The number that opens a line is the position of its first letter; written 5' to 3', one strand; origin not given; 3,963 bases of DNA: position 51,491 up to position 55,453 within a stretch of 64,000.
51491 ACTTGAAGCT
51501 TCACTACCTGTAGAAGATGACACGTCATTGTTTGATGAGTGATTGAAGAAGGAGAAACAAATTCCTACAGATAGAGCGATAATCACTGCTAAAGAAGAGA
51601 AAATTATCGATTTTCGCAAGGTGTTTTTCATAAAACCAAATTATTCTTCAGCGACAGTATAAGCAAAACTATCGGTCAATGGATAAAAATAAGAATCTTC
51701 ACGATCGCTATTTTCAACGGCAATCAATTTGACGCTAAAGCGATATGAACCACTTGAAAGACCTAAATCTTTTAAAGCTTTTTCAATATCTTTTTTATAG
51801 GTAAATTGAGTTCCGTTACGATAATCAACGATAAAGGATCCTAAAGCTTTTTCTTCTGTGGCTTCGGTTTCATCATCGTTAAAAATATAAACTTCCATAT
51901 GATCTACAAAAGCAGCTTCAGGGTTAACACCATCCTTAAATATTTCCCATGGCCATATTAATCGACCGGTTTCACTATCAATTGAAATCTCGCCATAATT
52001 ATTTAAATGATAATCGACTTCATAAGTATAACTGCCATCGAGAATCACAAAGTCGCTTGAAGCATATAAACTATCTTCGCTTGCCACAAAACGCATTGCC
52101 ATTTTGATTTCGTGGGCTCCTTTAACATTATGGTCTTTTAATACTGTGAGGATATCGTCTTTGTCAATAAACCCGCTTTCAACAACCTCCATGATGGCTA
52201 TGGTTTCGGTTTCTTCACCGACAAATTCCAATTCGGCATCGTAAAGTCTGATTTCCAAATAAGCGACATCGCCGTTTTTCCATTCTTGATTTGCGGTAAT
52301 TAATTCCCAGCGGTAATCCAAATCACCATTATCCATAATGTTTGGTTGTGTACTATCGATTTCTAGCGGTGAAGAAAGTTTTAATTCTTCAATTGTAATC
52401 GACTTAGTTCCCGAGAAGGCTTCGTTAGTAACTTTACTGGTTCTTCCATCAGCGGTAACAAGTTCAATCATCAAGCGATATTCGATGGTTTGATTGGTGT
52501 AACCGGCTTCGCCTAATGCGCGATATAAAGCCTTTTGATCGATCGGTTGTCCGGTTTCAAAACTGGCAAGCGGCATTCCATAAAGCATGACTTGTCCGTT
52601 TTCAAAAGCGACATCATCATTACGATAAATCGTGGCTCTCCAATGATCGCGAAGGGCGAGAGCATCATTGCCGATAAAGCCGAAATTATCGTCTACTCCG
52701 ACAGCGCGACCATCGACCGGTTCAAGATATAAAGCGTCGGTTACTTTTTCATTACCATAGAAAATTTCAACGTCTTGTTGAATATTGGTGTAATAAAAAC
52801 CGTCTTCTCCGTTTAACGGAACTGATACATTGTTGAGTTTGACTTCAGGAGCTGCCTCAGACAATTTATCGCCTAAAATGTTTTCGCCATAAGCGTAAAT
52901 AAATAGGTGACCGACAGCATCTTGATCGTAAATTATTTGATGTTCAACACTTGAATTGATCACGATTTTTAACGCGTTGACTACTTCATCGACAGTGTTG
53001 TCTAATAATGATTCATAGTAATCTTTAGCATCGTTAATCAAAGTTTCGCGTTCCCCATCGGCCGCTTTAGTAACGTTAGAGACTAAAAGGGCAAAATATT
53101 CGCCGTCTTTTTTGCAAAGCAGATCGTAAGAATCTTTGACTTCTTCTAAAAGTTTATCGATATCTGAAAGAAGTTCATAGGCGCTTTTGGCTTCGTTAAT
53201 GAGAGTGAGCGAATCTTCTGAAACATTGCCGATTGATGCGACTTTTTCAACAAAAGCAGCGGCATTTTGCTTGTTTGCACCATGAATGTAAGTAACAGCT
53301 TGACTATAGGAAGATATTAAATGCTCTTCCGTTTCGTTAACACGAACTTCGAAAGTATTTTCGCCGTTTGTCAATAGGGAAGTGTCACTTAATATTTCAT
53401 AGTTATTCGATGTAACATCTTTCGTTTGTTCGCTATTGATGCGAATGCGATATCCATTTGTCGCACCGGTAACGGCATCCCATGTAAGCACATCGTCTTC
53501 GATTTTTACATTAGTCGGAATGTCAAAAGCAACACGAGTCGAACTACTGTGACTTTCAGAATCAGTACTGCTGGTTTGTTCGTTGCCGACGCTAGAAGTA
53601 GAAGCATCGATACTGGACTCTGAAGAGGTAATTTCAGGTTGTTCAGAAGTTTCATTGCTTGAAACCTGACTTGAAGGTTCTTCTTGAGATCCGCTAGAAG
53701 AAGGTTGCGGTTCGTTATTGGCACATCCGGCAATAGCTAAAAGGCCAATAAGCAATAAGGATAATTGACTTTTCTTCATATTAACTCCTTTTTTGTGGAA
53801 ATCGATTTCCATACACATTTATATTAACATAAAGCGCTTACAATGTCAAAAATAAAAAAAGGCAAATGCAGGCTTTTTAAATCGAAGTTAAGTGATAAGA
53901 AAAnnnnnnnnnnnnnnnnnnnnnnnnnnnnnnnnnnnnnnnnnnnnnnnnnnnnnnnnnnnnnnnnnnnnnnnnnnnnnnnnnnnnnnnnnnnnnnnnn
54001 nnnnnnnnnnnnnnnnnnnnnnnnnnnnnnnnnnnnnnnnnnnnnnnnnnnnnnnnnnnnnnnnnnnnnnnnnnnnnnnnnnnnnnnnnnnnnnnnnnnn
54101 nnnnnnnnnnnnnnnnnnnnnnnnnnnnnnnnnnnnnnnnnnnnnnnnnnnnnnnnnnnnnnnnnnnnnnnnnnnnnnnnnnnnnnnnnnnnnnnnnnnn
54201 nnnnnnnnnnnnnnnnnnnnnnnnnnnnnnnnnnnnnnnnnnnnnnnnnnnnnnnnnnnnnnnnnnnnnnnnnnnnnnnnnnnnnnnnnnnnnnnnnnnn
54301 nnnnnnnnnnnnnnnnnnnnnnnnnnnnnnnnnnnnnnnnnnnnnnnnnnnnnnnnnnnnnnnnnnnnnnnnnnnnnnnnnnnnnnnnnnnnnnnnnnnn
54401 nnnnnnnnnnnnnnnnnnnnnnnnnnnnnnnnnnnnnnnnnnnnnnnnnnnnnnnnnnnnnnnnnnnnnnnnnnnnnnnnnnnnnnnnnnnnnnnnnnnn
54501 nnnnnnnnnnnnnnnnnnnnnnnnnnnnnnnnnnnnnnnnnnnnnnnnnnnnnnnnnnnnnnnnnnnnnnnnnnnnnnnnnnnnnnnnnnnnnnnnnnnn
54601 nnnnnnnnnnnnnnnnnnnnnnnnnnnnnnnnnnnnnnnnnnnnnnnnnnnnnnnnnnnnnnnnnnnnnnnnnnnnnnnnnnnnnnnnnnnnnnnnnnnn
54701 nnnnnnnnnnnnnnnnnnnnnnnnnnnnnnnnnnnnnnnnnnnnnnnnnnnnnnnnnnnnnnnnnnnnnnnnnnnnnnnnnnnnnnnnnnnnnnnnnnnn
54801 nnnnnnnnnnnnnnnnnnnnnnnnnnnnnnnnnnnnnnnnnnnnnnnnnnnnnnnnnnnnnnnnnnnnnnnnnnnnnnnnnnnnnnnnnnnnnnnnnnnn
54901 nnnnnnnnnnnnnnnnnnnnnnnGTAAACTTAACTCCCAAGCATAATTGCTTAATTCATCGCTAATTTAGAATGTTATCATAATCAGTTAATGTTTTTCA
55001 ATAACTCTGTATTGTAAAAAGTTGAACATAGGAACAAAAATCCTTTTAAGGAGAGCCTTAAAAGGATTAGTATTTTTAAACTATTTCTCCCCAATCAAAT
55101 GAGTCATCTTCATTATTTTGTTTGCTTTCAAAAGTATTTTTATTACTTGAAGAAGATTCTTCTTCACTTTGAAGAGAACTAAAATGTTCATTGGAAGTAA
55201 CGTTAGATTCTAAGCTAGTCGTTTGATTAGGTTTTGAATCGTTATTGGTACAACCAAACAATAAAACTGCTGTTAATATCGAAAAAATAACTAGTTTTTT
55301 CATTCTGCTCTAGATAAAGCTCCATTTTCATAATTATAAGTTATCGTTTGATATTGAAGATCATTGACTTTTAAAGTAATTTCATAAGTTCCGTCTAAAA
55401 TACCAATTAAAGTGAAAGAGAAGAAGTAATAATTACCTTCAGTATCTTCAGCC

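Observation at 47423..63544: LacI-controlled beta-1,3-glucan utilisation locus built around a giant GH81 glucanase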

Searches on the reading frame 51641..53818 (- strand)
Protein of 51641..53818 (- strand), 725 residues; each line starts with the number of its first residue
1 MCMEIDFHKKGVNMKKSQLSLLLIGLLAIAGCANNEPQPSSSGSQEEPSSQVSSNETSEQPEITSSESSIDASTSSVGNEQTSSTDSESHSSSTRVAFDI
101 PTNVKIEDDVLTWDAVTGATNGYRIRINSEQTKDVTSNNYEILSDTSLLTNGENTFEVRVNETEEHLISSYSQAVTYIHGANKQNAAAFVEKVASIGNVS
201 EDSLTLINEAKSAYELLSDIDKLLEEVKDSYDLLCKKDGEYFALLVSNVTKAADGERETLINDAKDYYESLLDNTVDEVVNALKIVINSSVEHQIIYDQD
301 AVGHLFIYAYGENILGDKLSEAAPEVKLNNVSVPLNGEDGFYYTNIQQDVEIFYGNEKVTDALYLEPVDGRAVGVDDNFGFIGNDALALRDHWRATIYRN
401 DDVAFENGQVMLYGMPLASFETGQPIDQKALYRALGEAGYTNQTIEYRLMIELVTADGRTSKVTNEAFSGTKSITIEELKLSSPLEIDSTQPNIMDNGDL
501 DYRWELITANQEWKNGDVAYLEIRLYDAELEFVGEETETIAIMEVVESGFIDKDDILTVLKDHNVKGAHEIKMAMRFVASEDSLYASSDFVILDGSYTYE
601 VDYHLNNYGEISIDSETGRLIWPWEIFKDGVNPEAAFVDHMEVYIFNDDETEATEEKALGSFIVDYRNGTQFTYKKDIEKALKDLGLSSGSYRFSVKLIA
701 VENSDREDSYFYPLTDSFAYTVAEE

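Call 4: search_protein_families(library=pfam, proteins=[window:51641-53818:-], max_evalue=0.01)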
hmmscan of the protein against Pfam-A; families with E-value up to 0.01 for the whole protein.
window:51641-53818:- (725 aa): 0 families

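Call 10: search_protein_families(library=ncbifam, proteins=[window:51641-53779:-], max_evalue=0.01)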
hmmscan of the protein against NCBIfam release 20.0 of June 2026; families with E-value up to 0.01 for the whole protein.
window:51641-53779:- (712 aa): 0 families

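Call 27: search_solved_structures(query=window:51641-53779:-, max_evalue=1)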
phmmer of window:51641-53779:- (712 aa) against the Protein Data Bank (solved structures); distinct sequences matched with E-value up to 1: 0.

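Call 30: search_protein_families(library=pfam, proteins=[window:51641-53779:-], max_evalue=5)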
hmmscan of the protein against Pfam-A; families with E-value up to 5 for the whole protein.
window:51641-53779:- (712 aa): 4 families
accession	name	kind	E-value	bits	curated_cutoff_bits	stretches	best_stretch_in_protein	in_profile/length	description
PF22433.2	MtxA_IG-like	-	0.018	15.3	26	1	98-157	16-74/83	Magnetotaxis protein MtxA, Immunoglobulin-like domain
PF03413.25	PepSY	-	0.065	14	24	1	576-607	27-56/60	Peptidase propeptide and YPEB domain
PF00990.26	GGDEF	-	0.11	12.7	23.8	1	202-241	57-96/161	Diguanylate cyclase, GGDEF domain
PF08587.17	UBA_2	-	0.17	12.4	23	0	539-561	16-38/45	Ubiquitin associated domain (UBA)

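Call 57: find_homologous_proteins(query=window:51641-53779:-)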
Query window:51641-53779:- (712 aa): 3 proteins with E <= 0.001 among 8000 candidates.
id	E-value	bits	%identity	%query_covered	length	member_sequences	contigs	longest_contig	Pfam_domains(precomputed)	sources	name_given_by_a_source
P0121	0.0e+0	1459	93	100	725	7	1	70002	-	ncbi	-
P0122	3.9e-192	659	47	100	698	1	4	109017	-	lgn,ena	-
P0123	1.4e-186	640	50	89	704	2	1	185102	-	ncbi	-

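Call 74: search_protein_representatives(protein=window:51644-53527:-)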
Query: 628 residues. Proteins with E-value up to 0.001 (for the whole library): 80; up to 1e-10: 48; up to 1e-30: 16. The best 80 are listed.
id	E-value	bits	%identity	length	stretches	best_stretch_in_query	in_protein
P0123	6.6e-181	619.9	50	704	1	3-627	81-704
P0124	2.7e-142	492.4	45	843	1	1-625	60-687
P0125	4.3e-86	306.8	39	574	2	1-379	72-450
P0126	2.1e-84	301.2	36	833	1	1-627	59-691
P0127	1.2e-70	255.8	31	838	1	1-624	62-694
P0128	2.9e-66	241.3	37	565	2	12-385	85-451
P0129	5.3e-52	194.2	31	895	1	1-626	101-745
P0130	1.1e-47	179.9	32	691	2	3-385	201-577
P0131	1.4e-42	163.1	34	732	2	2-373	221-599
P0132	3.2e-38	148.7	42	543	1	395-624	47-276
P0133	6.0e-36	141.2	38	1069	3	3-178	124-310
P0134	3.2e-34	135.5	42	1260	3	1-109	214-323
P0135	4.6e-33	131.7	37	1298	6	3-84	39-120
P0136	2.3e-32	129.4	35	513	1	2-281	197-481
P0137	2.4e-32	129.3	42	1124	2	8-185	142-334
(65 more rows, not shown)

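Call 85: predict_structure(alignment_id=A4)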
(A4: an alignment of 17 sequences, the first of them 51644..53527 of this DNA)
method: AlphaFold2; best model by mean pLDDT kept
length: 628 residues; sequences in the alignment: 17
mean_pLDDT: 91.4   pTM: 0.61
mean pLDDT of the five models: 91.4, 91.0, 90.6, 90.4, 89.7
residues with pLDDT >= 90: 464; 70-90: 153; 50-70: 11; < 50: 0
segments of 3 or more residues with pLDDT < 50: none
pLDDT, mean of each block of 10 residues (from residue 1): 94 94 95 94 93 94 92 95 93 96 95 96 95 97 97 90 95 96 93 91 90 91 85 92 92 90 92 80 70 77 93 90 84 88 92 90 89 91 91 93 90 89 96 93 93 89 91 96 91 96 91 91 91 84 95 93 91 88 94 96 91 94 86
secondary structure, 60 per line:
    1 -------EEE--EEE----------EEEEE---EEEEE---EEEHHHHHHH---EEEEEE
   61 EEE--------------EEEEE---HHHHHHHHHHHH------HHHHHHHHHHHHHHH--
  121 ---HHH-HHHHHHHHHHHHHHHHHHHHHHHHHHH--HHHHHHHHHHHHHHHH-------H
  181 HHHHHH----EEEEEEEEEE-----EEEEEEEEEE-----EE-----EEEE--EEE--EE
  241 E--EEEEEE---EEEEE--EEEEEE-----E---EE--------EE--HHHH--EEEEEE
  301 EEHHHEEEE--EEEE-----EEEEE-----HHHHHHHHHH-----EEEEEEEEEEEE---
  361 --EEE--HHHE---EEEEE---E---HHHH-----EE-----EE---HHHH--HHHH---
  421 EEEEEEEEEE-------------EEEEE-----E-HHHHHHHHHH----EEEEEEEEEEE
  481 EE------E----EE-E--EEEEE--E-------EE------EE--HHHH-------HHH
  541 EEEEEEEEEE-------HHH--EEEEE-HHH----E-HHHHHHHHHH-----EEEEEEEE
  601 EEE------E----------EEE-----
elements in order: E8-10 E13-15 E26-30 E34-38 E42-44 H45-51 E55-63 E78-82 H86-97 H104-118 H128-154 H157-172 H180-186 E191-200 E206-215 E228-231 E234-236 E239-241 E244-249 E253-257 E260-265 H289-292 E295-302 E306-309 E312-315 E321-325 H331-340 E346-357 E363-365 E375-379 H387-390 H408-411 H414-417 E421-430 E444-448 H456-465 E470-482 E500-504 H527-530 E541-550 E563-567 H578-587 E593-603 E621-623
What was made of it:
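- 51641..53779 (-): 712-aa lipoprotein (lipobox IAGC, Ser/Thr/Glu linker), first gene of the GH81 operon. It is probably a non-catalytic surface protein made of FN3, a helical bundle, a beta-sandwich and three repeated modules. AF2 pLDDT 91 (call 85).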

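Call 103: fold_search(model_id=the predicted structure, library=pdb)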
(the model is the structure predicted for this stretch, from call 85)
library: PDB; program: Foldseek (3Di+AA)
matches with E <= 10: 889; with E <= 0.001: 32
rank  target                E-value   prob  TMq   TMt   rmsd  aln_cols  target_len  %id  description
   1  8odz_D                4.6e-08  1.00  0.11  0.12  28.0       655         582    8  Cryo-EM structure of a pre-dimerized murine IL-12 complete extracellular signaling complex (Class 1). (released 2024-02-07)
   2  9fly_A                6.9e-07  1.00  0.11  0.08  28.8       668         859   10  CryoEM structure of the base (4151-5009) in the grappling hook protein A (GhpA) in the bacterium Aureispira sp. CCB-QB (released 2024-10-16)
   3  8oe0_D                1.2e-06  1.00  0.11  0.12  28.2       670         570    8  Cryo-EM structure of a pre-dimerized murine IL-12 complete extracellular signaling complex (Class 2). (released 2024-02-07)
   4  8u4c_A                1.3e-05  1.00  0.14  0.11  21.4       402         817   10  Cryo-EM structure of long form insulin receptor (IR-B) with four IGF2 bound, symmetric conformation. (released 2024-03-27)
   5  2qki_A                1.8e-05  0.92  0.11  0.11  26.0       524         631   10  Human C3c in complex with the inhibitor compstatin (released 2007-08-14)
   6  9fls_A                2.0e-05  0.95  0.10  0.16  22.9       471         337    9  CryoEM structure of the fragment-3 (2061-2397) in the grappling hook protein A (GhpA) in the bacterium Aureispira sp.  (released 2024-10-16)
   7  8xk1_B                2.2e-05  1.00  0.13  0.11  20.2       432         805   11  Cryo-EM structure of human insulin receptor bound to 4 IGF-I (released 2024-12-25)
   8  2a74_A                2.2e-05  0.90  0.11  0.11  26.4       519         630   10  Human Complement Component C3c (released 2005-09-27)
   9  2a74_D                2.2e-05  0.90  0.11  0.11  25.9       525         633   10  Human Complement Component C3c (released 2005-09-27)
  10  8dtl_A                2.3e-05  0.99  0.13  0.12  19.8       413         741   11  Cryo-EM structure of insulin receptor (IR) bound with S597 peptide (released 2022-09-07)
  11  9flu_A                3.2e-05  0.80  0.10  0.14  23.3       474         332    9  CryoEM structure of the fragment-1 (3402-3733) in the grappling hook protein A (GhpA) in the bacterium Aureispira sp.  (released 2024-10-16)
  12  8u4b_A                4.6e-05  0.92  0.12  0.10  20.2       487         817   10  Cryo-EM structure of long form insulin receptor (IR-B) in the apo state (released 2024-03-27)
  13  7v3p_A                7.2e-05  0.97  0.13  0.11  20.3       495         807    9  Cryo-EM structure of the IGF1R/insulin complex (released 2022-08-17)
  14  7yq6_F                7.2e-05  0.97  0.14  0.11  19.4       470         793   11  human insulin receptor bound with A62 DNA aptamer (released 2022-11-09)
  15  2gys_A                7.2e-05  0.82  0.11  0.16  25.9       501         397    9  2.7 A structure of the extracellular domains of the human beta common receptor involved in IL-3, IL-5, and GM-CSF sign (released 2006-06-20)
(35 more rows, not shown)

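Call 106: find_encoding_contigs(protein=P0122, flank=10000, max_places=1)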
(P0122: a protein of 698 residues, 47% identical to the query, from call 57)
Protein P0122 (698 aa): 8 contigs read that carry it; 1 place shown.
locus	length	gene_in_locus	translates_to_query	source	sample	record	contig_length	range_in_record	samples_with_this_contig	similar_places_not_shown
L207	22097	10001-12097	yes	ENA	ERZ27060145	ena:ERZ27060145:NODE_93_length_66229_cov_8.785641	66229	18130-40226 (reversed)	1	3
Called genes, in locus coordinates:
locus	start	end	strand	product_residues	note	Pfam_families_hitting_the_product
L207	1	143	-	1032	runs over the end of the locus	-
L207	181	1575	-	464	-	-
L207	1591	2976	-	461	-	PF02368:Big_2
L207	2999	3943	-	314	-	PF00528:BPD_transp_1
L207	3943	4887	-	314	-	PF00528:BPD_transp_1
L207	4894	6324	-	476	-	PF01547:SBP_bac_1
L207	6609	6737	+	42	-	-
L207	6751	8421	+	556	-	-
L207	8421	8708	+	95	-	-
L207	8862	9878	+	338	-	PF00356:LacI, PF00532:Peripla_BP_1, PF13407:Peripla_BP_4 (weak), PF13377:Peripla_BP_3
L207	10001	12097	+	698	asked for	-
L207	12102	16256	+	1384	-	PF16403:Bact_surface_Ig-like, PF00754:F5_F8_type_C, PF22633:F5_F8_type_C_2, PF00754:F5_F8_type_C, PF22633:F5_F8_type_C_2 (weak), PF17652:Glyco_hydro81C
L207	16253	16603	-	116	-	PF06133:Com_YlbF (weak)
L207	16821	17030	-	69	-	PF14003:YlbE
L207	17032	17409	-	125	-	PF14071:YlbD_coat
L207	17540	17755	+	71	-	-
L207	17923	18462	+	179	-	PF01327:Pep_deformylase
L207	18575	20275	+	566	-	PF00753:Lactamase_B, PF12706:Lactamase_B_2, PF23023:Anti-Pycsar_Apyc1 (weak), PF22505:RNase_J_b_CASP, PF07521:RMMBL, PF17770:RNase_J_C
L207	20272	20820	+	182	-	PF02545:Maf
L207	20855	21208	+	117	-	-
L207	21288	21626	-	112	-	-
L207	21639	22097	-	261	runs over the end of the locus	PF01513:NAD_kinase (weak), PF20143:NAD_kinase_C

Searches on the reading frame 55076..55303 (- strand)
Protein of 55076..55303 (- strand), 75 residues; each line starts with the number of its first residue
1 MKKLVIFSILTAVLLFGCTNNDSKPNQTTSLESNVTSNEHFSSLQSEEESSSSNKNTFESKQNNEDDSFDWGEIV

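Call 30: search_protein_families(library=pfam, proteins=[window:55076-55303:-], max_evalue=5)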
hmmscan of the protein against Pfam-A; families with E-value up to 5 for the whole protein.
window:55076-55303:- (75 aa): 6 families
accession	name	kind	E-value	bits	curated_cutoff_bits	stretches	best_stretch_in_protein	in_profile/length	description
PF09710.15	Trep_dent_lipo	-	0.009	15.5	25.3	1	4-56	4-56/397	Treponema clustered lipoprotein (Trep_dent_lipo)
PF20101.4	DUF6491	-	0.06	13.8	27.5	1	1-33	1-33/138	Family of unknown function (DUF6491)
PF15807.10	MAP17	-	0.091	13.3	29.6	1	4-65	42-105/122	Membrane-associated protein 117 kDa, PDZK1-interacting protein 1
PF06078.17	DUF937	-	0.18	12.7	25.4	1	7-51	30-75/135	Bacterial protein of unknown function (DUF937)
PF05083.18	LST1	-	0.18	12.4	22.3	1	10-74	7-73/78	LST-1 protein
PF09716.15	ETRAMP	-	0.89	10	29.1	1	2-64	5-50/81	Malarial early transcribed membrane protein (ETRAMP)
